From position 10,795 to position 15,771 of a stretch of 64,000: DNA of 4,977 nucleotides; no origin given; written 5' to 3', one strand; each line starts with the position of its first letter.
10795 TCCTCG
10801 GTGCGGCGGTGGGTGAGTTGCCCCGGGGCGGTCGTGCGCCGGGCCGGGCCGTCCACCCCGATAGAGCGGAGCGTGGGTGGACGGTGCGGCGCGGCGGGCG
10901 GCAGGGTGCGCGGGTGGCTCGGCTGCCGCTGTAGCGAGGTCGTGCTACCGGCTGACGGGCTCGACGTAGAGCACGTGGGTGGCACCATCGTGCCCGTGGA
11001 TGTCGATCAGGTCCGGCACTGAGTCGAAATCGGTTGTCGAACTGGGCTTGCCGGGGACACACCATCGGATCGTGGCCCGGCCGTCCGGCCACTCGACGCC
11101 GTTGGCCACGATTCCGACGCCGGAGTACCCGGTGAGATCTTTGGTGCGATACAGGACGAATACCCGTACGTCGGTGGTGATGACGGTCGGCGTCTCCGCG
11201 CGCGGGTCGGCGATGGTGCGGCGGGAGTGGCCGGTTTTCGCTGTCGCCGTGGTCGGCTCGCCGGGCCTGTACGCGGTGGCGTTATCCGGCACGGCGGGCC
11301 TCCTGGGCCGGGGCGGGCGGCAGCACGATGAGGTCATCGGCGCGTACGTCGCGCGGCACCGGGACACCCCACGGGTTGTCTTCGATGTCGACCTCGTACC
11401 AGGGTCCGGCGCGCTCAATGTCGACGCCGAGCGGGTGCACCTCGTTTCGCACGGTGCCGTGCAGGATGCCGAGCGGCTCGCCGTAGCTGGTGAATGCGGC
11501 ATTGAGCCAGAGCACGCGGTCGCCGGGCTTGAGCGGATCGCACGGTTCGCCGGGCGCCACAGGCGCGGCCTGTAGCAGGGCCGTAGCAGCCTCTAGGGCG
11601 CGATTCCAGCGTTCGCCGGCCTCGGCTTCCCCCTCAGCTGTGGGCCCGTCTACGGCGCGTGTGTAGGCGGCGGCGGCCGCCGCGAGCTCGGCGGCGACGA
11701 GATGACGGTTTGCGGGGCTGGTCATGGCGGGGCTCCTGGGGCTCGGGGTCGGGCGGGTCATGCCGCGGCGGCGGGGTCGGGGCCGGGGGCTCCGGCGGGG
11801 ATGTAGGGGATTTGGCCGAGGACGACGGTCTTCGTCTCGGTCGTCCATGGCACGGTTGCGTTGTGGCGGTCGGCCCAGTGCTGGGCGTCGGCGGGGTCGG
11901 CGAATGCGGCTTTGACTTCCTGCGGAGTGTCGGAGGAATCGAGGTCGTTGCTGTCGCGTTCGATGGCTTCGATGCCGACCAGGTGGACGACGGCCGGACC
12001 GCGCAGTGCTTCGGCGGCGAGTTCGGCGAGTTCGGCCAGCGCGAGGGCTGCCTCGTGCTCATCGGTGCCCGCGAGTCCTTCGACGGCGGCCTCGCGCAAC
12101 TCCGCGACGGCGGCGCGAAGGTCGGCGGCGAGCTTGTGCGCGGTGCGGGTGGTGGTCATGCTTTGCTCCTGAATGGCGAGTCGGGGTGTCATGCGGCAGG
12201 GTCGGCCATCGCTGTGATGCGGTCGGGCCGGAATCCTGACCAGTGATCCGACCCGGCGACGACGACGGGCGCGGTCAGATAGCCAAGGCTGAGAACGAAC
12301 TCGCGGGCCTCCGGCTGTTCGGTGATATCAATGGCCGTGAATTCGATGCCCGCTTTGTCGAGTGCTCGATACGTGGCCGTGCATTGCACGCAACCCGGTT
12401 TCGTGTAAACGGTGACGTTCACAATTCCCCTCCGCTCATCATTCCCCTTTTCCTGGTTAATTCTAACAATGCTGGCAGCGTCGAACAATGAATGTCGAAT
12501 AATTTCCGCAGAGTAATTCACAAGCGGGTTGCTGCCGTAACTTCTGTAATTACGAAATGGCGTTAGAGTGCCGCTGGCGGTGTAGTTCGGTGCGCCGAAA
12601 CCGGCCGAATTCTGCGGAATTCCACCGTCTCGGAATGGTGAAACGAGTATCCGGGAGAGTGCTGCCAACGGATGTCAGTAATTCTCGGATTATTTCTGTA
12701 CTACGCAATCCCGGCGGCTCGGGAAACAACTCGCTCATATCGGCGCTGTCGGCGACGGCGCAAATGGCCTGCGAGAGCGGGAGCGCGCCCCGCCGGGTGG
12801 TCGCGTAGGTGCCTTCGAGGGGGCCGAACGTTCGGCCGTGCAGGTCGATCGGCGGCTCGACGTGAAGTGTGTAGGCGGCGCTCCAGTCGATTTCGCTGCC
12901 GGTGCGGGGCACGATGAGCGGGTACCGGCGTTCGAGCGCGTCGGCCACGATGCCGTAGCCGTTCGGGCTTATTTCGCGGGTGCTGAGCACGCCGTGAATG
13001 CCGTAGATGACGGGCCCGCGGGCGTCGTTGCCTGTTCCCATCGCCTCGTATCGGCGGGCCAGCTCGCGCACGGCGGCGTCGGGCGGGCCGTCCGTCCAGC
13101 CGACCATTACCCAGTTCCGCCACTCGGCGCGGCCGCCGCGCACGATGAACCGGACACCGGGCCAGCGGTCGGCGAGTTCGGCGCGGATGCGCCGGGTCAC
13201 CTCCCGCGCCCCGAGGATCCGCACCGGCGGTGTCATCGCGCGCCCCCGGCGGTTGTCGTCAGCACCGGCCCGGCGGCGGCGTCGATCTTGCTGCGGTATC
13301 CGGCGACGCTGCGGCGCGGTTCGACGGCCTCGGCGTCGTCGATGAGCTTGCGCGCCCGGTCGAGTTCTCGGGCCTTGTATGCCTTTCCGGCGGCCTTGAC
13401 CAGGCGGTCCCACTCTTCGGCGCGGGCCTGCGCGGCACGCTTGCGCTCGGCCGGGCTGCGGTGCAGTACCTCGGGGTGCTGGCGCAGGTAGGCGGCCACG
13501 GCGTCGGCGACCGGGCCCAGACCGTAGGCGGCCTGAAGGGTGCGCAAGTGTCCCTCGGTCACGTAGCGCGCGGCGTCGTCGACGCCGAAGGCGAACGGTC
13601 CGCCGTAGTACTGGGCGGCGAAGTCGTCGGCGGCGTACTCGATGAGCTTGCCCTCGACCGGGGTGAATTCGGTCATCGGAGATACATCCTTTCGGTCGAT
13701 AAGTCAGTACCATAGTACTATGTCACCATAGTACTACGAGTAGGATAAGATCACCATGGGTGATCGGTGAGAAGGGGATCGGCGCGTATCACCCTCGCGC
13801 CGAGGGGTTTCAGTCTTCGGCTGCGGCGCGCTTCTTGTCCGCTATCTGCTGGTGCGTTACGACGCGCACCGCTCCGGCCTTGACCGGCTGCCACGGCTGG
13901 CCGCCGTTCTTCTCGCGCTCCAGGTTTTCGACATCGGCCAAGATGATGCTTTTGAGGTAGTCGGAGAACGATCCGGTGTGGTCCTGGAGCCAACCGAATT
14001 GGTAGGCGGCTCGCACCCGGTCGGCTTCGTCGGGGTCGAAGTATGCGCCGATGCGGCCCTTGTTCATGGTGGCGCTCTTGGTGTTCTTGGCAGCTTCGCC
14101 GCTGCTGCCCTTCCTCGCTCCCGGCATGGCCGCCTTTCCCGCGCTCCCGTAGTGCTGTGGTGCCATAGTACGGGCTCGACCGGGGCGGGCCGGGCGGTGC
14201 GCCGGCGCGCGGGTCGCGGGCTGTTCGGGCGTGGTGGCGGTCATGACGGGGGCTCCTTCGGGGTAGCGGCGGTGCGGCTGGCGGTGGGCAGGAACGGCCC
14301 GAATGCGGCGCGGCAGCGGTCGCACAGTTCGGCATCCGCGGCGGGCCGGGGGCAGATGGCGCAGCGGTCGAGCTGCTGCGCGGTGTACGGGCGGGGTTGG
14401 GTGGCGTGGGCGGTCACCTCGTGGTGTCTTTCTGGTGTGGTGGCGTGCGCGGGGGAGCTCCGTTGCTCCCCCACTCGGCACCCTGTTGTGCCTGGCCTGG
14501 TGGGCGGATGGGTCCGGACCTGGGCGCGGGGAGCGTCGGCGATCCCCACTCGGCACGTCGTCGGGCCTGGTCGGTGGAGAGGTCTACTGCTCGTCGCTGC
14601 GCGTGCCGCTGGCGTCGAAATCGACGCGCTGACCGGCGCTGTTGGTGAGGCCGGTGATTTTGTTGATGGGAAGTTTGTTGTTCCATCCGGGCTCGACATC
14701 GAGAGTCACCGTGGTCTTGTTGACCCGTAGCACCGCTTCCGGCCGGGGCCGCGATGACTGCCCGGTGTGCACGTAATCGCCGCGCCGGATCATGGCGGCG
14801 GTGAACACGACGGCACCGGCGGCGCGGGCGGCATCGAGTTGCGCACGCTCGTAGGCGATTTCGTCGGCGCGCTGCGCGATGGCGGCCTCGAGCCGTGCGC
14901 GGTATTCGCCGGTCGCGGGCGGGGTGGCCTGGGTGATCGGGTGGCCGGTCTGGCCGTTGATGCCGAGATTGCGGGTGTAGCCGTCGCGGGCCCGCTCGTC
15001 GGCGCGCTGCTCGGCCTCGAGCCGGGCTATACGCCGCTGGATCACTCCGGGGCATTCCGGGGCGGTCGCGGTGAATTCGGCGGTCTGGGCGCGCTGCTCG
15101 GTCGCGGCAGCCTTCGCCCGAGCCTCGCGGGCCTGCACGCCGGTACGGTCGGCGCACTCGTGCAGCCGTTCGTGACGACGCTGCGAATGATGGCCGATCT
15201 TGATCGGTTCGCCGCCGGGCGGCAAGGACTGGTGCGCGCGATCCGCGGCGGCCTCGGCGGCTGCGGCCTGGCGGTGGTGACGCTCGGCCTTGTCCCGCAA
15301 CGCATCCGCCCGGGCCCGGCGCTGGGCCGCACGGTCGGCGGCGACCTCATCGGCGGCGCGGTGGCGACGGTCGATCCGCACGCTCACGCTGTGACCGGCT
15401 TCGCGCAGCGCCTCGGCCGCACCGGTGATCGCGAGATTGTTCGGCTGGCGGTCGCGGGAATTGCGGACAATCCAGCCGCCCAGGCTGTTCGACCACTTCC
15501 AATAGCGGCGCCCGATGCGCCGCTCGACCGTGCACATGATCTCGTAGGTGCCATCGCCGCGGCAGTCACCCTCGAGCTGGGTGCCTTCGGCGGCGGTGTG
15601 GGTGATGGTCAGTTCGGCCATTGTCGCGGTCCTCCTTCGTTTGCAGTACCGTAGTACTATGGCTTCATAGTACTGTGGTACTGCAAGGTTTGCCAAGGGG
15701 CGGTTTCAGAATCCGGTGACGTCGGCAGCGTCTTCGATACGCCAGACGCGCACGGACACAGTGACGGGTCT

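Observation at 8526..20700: Leading-region-like island next to traA/oriT: all operons read towards the relaxase, with hairpin-prone promoter elements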

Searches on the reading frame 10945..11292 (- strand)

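Call 7: search_protein_families(library=pfam, max_evalue=0.01, proteins=[window:10945-11292:-])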
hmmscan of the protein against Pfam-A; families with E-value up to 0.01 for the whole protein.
window:10945-11292:- (115 aa): 0 families

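Call 94: search_protein_families(library=phrogs, max_evalue=0.001, proteins=[window:10945-11292:-])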
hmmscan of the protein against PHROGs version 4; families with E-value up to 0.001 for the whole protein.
window:10945-11292:- (115 aa): 1 family
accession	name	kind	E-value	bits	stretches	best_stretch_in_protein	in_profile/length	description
phrog_7499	-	unknown function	5.2e-21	75.3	1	37-112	12-86/91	-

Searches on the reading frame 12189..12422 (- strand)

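Call 7: search_protein_families(library=pfam, max_evalue=0.01, proteins=[window:12189-12422:-])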
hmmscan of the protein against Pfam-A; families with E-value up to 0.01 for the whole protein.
window:12189-12422:- (77 aa): 2 families
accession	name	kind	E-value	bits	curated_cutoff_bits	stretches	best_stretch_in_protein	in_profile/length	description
PF00462.30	Glutaredoxin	-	6.8e-16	58.7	22.9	1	3-61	1-60/60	Glutaredoxin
PF05768.20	Glrx-like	-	0.00084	20.1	26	1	3-40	2-43/77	Glutaredoxin-like domain (DUF836)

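Call 94: search_protein_families(library=phrogs, max_evalue=0.001, proteins=[window:12189-12422:-])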
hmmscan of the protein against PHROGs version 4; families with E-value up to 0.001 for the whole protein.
window:12189-12422:- (77 aa): 3 families
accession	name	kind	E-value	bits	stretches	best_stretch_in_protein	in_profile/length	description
phrog_22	-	DNA, RNA and nucleotide metabolism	7e-20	72.7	1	1-71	71-142/162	thioredoxin domain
phrog_16693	-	unknown function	5.6e-06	27.3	1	2-41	1-40/132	-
phrog_86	-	DNA, RNA and nucleotide metabolism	0.00012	21.9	1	2-57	417-472/504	ribonucleoside diphosphate reductase small subunit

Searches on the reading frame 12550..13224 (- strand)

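Call 7: search_protein_families(library=pfam, max_evalue=0.01, proteins=[window:12550-13224:-])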
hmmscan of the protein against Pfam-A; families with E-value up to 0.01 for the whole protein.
window:12550-13224:- (224 aa): 1 family
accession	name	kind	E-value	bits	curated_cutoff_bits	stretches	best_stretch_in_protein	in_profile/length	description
PF18847.6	LPD29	-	8.1e-10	39.7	27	1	6-62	3-59/93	Large polyvalent protein associated domain 29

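Call 94: search_protein_families(library=phrogs, max_evalue=0.001, proteins=[window:12550-13224:-])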
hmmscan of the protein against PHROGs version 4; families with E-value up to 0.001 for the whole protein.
window:12550-13224:- (224 aa): 1 family
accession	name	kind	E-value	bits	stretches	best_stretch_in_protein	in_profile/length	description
phrog_15549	-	unknown function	2.9e-07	31.5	1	4-61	10-64/172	-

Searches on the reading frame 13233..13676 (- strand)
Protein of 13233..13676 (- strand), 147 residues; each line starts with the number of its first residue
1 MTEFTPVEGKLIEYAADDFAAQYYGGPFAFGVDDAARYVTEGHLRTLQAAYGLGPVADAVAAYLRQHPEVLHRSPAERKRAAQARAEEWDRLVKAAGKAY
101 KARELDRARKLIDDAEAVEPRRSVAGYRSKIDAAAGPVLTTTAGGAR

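Call 7: search_protein_families(library=pfam, max_evalue=0.01, proteins=[window:13233-13676:-])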
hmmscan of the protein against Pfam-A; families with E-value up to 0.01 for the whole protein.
window:13233-13676:- (147 aa): 1 family
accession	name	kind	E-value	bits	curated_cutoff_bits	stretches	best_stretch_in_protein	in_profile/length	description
PF18602.6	Rap1a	-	0.0061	17.5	27.7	1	28-78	28-79/90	Rap1a immunity proteins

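Call 94: search_protein_families(library=phrogs, max_evalue=0.001, proteins=[window:13233-13676:-])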
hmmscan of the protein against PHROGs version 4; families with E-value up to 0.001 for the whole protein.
window:13233-13676:- (147 aa): 0 families

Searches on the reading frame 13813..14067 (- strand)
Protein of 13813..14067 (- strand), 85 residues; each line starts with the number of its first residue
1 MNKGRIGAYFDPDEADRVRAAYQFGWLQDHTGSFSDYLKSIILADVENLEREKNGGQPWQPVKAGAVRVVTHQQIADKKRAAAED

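Call 66: find_homologous_proteins(query=window:13813-14067:-, max_evalue=0.001)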
Query seq(85 aa) (85 aa): 5 proteins with E <= 0.001 among 5 candidates.
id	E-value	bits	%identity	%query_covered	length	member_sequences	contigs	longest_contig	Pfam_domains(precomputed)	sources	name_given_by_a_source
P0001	5.3e-50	185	100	100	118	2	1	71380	PF18064.9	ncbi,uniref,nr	ncbi:hypothetical protein CRH09_39690 (plasmid) [Nocardia terpenica]|uniref:Uncharacterized protein 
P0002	2.5e-34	135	75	100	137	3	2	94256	PF18064.9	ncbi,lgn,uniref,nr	ncbi:Uncharacterised protein [Nocardia africana]|uniref:Uncharacterized protein n=2 Tax=Nocardia Tax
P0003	1.2e-30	123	69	95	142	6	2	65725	PF18064.9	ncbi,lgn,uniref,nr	ncbi:ParB family protein [Nocardia farcinica]|uniref:Centromere-binding protein ParB C-terminal doma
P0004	1.2e-28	117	66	94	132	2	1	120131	PF18064.9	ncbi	ncbi:ParB family protein [Nocardia rhamnosiphila]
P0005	1.1e-26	110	66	99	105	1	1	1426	PF18064.9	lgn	-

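Call 67: find_encoding_contigs(protein=P0003, flank=10000, max_places=2)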
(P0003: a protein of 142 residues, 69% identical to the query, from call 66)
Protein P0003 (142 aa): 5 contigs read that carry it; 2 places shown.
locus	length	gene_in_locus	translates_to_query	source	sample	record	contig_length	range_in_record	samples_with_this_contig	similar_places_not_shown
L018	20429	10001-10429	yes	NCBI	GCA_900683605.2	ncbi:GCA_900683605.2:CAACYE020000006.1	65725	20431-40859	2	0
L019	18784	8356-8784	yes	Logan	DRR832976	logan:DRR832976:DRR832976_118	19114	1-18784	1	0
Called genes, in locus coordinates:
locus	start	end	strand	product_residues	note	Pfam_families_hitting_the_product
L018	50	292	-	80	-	-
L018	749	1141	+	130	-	PF11774:Lsr2, PF23359:Lsr2_DNA-bd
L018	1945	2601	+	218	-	-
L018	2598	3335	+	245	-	-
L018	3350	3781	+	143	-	-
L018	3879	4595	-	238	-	-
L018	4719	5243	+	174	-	-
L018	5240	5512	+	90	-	-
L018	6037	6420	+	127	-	PF20213:DUF6573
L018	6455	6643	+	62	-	-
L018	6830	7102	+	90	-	-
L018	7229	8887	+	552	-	-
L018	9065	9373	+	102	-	-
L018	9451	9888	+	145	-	PF26991:DUF8317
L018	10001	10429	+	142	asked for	PF18064:CB_ParB_C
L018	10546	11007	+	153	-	-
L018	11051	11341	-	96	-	-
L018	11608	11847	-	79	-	-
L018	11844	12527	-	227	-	PF00239:Resolvase, PF13565:HTH_32 (weak), PF02796:HTH_7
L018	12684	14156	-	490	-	PF13576:Pentapeptide_3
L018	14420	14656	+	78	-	-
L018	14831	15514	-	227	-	-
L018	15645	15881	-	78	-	-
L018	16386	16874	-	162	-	PF24250:HVO_2718 (faint), PF13384:HTH_23 (faint), PF13560:HTH_31, PF01381:HTH_3, PF12844:HTH_19, PF13443:HTH_26, PF01381:HTH_3, PF13560:HTH_31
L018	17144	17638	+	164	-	-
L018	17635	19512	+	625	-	-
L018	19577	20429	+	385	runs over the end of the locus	-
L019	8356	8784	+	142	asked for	PF18064:CB_ParB_C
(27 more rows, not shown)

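Call 68: find_encoding_contigs(protein=P0004, flank=10000, max_places=2)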
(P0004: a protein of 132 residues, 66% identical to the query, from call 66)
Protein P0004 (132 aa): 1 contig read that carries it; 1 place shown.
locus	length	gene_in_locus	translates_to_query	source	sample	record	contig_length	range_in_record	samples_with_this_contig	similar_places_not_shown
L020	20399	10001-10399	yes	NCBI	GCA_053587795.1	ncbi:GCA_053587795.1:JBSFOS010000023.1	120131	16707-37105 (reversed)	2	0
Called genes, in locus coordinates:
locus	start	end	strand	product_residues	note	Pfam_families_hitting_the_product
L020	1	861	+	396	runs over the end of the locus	PF00239:Resolvase, PF13551:HTH_29 (faint), PF02796:HTH_7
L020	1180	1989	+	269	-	PF13599:Pentapeptide_4 (faint), PF13576:Pentapeptide_3 (faint), PF00805:Pentapeptide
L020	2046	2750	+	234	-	-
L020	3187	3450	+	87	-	-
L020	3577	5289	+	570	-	PF02195:ParB_N (weak)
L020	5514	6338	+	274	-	PF06067:DUF932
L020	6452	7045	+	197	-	-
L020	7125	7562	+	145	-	PF26991:DUF8317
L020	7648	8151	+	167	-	-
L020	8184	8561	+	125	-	-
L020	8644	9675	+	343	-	PF12083:DUF3560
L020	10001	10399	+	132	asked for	PF18064:CB_ParB_C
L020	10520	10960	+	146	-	-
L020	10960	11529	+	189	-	PF18847:LPD29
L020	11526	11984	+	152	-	-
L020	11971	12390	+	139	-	-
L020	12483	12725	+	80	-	-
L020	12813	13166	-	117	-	-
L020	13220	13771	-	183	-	-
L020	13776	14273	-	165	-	-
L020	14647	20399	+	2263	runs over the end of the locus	PF08751:TrwC, PF13401:AAA_22 (faint), PF01443:Viral_helicase1 (faint), PF13245:AAA_19, PF13604:AAA_30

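Call 81: predict_structure(alignment_id=A1)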
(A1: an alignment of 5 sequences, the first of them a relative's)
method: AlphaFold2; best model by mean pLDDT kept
length: 118 residues; sequences in the alignment: 5
mean_pLDDT: 68.1   pTM: 0.46
mean pLDDT of the five models: 68.1, 56.2, 54.5, 53.9, 53.8
residues with pLDDT >= 90: 36; 70-90: 25; 50-70: 20; < 50: 37
segments of 3 or more residues with pLDDT < 50: 1-37
pLDDT, mean of each block of 10 residues (from residue 1): 37 37 36 47 81 92 91 92 93 77 67 69
secondary structure, 60 per line:
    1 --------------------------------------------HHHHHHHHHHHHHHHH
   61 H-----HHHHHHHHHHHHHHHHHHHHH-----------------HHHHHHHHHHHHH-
elements in order: H45-61 H67-87 H105-117

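Call 85: fold_search(model_id=the predicted structure, library=pdb)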
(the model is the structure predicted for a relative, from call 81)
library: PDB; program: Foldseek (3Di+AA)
matches with E <= 10: 11; with E <= 0.001: 0
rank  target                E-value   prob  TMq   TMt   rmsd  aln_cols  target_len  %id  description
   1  3no7_B                3.3e-02  1.00  0.40  0.75   2.3        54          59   26  Crystal structure of the centromere-binding protein ParB from plasmid pCXC100 (released 2010-12-22)
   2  3no7_A                6.2e-02  1.00  0.41  0.75   1.8        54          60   26  Crystal structure of the centromere-binding protein ParB from plasmid pCXC100 (released 2010-12-22)
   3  6x3m_H                2.7e+00  0.02  0.13  0.06  29.5       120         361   19  Crystal structure of full-length Streptococcal bacteriophage hyaluronidase in complex with unsaturated hyaluronan octa (released 2021-06-09)
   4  2cmk                  4.1e+00  0.05  0.19  0.12   8.9        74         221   14  CYTIDINE MONOPHOSPHATE KINASE IN COMPLEX WITH CYTIDINE-DI-PHOSPHATE (released 1999-09-20)
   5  1xm5_A                5.8e+00  0.06  0.13  0.10  14.0        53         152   13  Crystal structure of metal-dependent hydrolase ybeY from E. coli, Pfam UPF0054 (released 2004-10-12)
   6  6y2l_SS               7.2e+00  0.03  0.16  0.14  12.0        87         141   18  Structure of human ribosome in POST state (released 2020-04-15)
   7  8tnf_B                7.7e+00  0.01  0.10  0.05  12.1        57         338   24  Crystal structure of sulfohexulose-1-phosphate aldolase from Paracoccus onubensis strain Merri (released 2024-08-07)
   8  6vlz_AL               8.2e+00  0.06  0.27  0.20   8.3        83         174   13  Structure of the human mitochondrial ribosome-EF-G1 complex (ClassI) (released 2020-08-05)
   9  9rs7_B                8.8e+00  0.03  0.19  0.06  11.2        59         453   15  Ypt7 in complex with its GEF Mon1-Ccz1 (released 2025-07-30)
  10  6x3m_A                8.8e+00  0.01  0.15  0.05  31.3       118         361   17  Crystal structure of full-length Streptococcal bacteriophage hyaluronidase in complex with unsaturated hyaluronan octa (released 2021-06-09)
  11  5jjg                  9.5e+00  0.02  0.17  0.13  12.9        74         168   12  Structure of magnesium-loaded ALG-2 (released 2016-09-07)

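Call 96: find_encoding_contigs(protein=P0001, flank=10000, max_places=1)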
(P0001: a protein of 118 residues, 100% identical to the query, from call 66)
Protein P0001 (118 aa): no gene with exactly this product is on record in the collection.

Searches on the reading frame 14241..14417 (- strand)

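Call 8: search_protein_families(library=pfam, max_evalue=0.01, proteins=[window:14241-14417:-])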
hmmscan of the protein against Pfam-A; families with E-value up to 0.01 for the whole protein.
window:14241-14417:- (58 aa): 1 family
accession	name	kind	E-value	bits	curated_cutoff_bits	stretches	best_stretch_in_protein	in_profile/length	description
PF18912.6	DZR_2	-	0.0022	18.2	27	1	18-41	9-33/56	Double zinc ribbon domain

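Call 94: search_protein_families(library=phrogs, max_evalue=0.001, proteins=[window:14241-14417:-])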
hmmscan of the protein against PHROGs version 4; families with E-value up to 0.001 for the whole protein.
window:14241-14417:- (58 aa): 0 families

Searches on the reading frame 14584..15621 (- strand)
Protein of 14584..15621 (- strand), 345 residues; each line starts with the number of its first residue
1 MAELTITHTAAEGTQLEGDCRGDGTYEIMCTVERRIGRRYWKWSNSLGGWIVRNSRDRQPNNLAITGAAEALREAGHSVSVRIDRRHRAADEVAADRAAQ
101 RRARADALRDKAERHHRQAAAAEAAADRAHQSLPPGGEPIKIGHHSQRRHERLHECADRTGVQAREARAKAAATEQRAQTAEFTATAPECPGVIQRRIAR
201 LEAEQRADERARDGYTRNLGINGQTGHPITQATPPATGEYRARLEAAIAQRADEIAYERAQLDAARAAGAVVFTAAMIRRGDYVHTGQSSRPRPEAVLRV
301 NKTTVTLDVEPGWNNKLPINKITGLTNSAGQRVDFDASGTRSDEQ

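Call 8: search_protein_families(library=pfam, max_evalue=0.01, proteins=[window:14584-15621:-])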
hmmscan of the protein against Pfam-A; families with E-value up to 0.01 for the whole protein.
window:14584-15621:- (345 aa): 1 family
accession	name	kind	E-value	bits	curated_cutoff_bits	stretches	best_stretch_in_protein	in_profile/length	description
PF12083.13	DUF3560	-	5.2e-17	62.5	27.2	1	97-213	2-118/124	Domain of unknown function (DUF3560)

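Call 94: search_protein_families(library=phrogs, max_evalue=0.001, proteins=[window:14584-15621:-])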
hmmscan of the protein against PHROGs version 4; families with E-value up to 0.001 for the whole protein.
window:14584-15621:- (345 aa): 1 family
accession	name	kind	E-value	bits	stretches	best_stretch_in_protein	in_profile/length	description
phrog_17519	-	unknown function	2.8e-05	24.9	1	99-185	65-150/213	-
